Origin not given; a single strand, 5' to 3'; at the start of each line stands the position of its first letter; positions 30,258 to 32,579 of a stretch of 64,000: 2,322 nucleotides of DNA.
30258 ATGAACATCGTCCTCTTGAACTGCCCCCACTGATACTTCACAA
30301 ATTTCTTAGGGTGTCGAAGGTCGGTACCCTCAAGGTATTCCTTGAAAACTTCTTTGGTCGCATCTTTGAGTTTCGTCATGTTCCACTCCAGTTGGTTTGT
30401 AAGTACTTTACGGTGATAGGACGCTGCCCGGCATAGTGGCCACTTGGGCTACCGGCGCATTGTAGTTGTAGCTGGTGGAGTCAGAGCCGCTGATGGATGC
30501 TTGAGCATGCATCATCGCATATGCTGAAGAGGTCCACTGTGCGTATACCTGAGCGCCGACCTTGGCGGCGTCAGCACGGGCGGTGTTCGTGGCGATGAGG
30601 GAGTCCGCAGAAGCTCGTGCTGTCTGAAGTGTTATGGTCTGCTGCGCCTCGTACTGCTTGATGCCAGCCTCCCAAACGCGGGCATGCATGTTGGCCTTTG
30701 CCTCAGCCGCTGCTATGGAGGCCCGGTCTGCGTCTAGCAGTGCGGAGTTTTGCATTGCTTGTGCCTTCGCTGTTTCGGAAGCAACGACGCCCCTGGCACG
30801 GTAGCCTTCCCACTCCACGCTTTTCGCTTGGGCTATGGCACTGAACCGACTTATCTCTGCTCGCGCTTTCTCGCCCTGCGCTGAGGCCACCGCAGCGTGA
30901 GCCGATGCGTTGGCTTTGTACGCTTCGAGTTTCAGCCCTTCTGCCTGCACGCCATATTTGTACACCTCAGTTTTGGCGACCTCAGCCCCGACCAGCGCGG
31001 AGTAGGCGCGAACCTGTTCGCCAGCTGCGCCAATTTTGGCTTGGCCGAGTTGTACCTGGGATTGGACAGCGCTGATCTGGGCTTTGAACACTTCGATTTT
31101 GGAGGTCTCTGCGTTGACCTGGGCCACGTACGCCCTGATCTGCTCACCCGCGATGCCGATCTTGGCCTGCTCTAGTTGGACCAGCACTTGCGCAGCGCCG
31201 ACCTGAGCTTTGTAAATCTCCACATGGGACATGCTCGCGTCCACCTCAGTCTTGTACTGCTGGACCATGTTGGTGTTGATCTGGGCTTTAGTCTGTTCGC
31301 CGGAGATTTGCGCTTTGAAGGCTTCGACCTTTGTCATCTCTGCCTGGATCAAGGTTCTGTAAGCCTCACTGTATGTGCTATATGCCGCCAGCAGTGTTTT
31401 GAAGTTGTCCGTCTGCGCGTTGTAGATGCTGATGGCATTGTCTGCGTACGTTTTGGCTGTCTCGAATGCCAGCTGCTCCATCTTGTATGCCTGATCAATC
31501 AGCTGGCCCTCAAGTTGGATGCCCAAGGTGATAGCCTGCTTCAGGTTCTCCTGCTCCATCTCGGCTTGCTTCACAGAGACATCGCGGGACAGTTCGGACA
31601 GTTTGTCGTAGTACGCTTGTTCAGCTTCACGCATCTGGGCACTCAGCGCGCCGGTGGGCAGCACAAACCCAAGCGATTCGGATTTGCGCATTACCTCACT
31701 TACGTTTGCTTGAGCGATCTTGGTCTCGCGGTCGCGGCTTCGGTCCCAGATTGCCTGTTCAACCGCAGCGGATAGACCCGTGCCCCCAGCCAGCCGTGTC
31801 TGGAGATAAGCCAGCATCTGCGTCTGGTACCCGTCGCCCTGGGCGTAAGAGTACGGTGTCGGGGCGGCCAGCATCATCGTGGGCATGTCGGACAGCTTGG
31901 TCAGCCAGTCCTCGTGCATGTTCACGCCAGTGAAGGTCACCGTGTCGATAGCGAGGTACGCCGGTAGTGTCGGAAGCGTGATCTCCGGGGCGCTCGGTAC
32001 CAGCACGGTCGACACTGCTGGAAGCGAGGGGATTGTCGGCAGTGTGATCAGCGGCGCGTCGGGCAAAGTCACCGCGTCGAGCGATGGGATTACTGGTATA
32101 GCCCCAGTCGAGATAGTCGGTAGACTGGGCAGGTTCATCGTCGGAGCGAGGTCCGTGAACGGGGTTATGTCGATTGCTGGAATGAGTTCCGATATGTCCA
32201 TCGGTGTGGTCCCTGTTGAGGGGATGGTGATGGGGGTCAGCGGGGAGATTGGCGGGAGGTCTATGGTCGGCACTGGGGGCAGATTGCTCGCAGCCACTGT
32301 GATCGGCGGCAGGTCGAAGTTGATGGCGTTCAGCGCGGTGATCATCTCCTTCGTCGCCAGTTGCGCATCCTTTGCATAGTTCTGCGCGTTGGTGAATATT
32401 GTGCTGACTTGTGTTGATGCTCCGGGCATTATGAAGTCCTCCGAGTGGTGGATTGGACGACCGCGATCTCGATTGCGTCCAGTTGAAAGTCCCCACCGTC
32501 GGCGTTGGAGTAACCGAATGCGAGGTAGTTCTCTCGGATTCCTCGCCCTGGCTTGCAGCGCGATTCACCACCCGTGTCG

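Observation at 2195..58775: Genome-wide asymmetric 13-bp motif always oriented with transcription (stoperator-like regulatory system)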

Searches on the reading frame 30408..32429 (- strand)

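Call 8: search_protein_families(library=phrogs, proteins=[window:30408-32429:-])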
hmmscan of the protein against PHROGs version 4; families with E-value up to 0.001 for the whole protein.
window:30408-32429:- (673 aa): 2 families
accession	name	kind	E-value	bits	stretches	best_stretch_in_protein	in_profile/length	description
phrog_10969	-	unknown function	4.1e-118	396.4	3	133-465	128-462/632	-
phrog_36971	-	unknown function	1e-05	26.1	1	217-310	109-202/318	-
